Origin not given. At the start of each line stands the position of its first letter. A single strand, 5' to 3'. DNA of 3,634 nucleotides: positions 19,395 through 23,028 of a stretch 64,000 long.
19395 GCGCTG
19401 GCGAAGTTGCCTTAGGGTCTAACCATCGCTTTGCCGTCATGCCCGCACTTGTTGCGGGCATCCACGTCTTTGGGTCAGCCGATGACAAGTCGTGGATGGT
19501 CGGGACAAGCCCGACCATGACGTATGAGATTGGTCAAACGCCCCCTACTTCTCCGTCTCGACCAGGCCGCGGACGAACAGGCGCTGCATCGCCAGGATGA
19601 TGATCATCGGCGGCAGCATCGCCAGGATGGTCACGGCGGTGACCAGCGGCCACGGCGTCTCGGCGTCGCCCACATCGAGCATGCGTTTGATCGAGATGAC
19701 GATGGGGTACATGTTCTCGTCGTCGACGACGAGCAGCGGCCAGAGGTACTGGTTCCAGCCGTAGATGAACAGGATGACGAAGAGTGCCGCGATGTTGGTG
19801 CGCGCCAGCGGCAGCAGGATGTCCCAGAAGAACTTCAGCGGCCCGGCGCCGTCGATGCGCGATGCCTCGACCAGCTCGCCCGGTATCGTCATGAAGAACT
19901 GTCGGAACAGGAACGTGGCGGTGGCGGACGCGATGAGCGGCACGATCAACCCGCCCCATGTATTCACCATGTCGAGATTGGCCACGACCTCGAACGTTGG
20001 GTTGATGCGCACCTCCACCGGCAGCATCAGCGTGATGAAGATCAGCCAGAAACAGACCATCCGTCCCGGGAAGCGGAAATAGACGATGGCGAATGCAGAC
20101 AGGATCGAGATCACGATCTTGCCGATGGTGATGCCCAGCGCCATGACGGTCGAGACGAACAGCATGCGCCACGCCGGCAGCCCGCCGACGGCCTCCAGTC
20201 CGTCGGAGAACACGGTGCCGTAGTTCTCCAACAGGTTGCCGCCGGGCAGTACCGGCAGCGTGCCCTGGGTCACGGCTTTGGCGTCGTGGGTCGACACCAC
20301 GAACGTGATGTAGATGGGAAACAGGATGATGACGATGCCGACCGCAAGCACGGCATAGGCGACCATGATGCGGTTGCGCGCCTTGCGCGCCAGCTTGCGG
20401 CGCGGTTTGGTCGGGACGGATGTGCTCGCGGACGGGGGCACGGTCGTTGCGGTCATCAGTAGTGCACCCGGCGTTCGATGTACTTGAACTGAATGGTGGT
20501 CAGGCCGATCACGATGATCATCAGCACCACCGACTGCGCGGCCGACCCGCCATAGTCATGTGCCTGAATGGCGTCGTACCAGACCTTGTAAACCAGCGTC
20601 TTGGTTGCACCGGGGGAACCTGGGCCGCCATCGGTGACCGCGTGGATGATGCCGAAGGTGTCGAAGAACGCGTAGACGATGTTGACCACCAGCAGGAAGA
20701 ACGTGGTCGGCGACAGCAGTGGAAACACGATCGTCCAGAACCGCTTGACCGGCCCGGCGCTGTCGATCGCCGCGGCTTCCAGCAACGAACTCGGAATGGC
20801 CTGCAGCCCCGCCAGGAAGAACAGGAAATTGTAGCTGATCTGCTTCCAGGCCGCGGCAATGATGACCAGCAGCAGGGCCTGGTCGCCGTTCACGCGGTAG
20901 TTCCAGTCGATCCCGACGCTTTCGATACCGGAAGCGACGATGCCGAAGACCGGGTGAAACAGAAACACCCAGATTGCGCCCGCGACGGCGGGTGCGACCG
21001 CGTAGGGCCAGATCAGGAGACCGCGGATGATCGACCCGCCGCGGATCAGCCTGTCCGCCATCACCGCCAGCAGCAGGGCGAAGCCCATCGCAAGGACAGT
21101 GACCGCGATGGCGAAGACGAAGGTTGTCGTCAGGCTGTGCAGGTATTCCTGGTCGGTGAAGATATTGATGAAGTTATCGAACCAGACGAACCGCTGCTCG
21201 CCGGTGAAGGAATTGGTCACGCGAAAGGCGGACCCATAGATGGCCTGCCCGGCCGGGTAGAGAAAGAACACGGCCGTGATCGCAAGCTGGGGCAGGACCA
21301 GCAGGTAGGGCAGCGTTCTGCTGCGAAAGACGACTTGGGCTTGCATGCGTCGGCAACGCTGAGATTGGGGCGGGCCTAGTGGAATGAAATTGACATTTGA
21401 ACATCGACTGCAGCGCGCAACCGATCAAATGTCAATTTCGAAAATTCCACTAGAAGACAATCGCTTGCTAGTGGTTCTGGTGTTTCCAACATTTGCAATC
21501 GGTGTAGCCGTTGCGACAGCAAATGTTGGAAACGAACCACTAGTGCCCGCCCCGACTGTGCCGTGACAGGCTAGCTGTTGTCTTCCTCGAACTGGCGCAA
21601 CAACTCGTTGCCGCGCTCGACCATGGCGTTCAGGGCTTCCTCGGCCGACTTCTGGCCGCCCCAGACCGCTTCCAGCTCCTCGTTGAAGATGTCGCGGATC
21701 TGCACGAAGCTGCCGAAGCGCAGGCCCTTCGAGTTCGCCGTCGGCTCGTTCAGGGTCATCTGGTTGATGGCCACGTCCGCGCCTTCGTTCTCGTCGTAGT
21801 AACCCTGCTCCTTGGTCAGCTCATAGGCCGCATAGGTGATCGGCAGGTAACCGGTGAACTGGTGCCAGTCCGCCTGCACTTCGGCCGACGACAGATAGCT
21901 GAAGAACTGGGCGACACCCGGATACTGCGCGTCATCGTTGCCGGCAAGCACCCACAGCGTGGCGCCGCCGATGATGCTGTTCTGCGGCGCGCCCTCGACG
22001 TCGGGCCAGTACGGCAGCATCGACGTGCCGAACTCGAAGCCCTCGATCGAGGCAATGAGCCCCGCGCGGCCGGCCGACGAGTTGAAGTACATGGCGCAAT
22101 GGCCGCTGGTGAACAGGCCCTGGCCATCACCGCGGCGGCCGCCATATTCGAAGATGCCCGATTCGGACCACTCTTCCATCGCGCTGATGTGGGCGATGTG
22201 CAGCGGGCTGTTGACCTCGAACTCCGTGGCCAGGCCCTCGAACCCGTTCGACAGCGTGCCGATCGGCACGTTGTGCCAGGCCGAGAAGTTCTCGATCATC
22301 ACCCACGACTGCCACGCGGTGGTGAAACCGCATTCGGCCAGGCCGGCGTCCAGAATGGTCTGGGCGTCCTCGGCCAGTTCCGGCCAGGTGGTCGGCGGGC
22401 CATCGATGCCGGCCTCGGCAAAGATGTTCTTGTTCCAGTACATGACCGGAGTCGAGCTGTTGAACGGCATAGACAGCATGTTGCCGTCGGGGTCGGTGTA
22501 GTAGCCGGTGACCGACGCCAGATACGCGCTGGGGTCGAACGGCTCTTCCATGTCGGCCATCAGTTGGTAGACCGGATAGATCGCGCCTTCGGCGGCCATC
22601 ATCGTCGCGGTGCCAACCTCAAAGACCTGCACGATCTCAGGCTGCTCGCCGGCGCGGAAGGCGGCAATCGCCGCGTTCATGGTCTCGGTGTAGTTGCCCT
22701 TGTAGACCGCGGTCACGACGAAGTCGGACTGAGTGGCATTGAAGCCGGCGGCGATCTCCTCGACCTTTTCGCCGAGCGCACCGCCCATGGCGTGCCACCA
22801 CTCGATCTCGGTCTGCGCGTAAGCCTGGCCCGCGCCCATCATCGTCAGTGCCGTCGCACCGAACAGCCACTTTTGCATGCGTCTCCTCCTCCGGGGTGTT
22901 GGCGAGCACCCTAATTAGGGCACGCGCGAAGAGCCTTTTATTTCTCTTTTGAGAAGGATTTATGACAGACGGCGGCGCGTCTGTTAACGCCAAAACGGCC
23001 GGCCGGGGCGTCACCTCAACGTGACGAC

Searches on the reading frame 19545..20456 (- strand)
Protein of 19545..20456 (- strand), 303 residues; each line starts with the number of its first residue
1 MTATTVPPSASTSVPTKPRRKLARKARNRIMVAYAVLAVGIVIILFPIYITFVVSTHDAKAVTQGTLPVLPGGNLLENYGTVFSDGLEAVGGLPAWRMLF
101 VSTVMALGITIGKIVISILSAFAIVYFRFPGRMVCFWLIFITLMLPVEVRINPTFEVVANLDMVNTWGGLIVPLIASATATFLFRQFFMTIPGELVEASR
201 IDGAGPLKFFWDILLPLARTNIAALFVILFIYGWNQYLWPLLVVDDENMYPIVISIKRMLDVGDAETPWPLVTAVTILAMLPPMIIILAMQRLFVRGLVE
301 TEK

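Call 113: search_protein_families(library=pfam, proteins=[window:19545-20456:-], max_evalue=0.001)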
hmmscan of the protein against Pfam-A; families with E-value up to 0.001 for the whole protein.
window:19545-20456:- (303 aa): 1 family
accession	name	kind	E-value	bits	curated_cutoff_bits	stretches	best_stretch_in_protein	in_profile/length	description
PF00528.27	BPD_transp_1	-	4.7e-18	66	26.4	1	114-298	2-182/184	Binding-protein-dependent transport system inner membrane component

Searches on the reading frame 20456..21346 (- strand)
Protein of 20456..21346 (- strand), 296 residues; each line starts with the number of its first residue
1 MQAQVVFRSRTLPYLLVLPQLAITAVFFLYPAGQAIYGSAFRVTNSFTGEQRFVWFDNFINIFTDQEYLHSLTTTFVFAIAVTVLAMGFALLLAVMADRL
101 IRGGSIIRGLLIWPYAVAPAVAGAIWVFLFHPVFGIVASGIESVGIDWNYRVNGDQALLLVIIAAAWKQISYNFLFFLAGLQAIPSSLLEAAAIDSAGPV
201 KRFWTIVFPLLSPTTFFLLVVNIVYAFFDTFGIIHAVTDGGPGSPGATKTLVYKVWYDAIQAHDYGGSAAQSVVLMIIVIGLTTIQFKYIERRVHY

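Call 113: search_protein_families(library=pfam, proteins=[window:20456-21346:-], max_evalue=0.001)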
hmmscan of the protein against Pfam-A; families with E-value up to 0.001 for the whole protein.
window:20456-21346:- (296 aa): 1 family
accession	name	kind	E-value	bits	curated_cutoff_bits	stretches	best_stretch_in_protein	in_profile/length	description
PF00528.27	BPD_transp_1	-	1.2e-13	51.6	26.4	1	90-295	5-183/184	Binding-protein-dependent transport system inner membrane component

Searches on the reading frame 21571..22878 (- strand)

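Call 113: search_protein_families(library=pfam, proteins=[window:21571-22878:-], max_evalue=0.001)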
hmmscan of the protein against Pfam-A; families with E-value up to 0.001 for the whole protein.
window:21571-22878:- (435 aa): 2 families
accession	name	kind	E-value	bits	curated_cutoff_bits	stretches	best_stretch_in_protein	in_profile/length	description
PF13416.11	SBP_bac_8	-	4.6e-33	115.6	27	1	42-353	2-267/279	Bacterial extracellular solute-binding protein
PF01547.30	SBP_bac_1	-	9.6e-27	95.2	26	1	38-336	9-307/307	Bacterial extracellular solute-binding protein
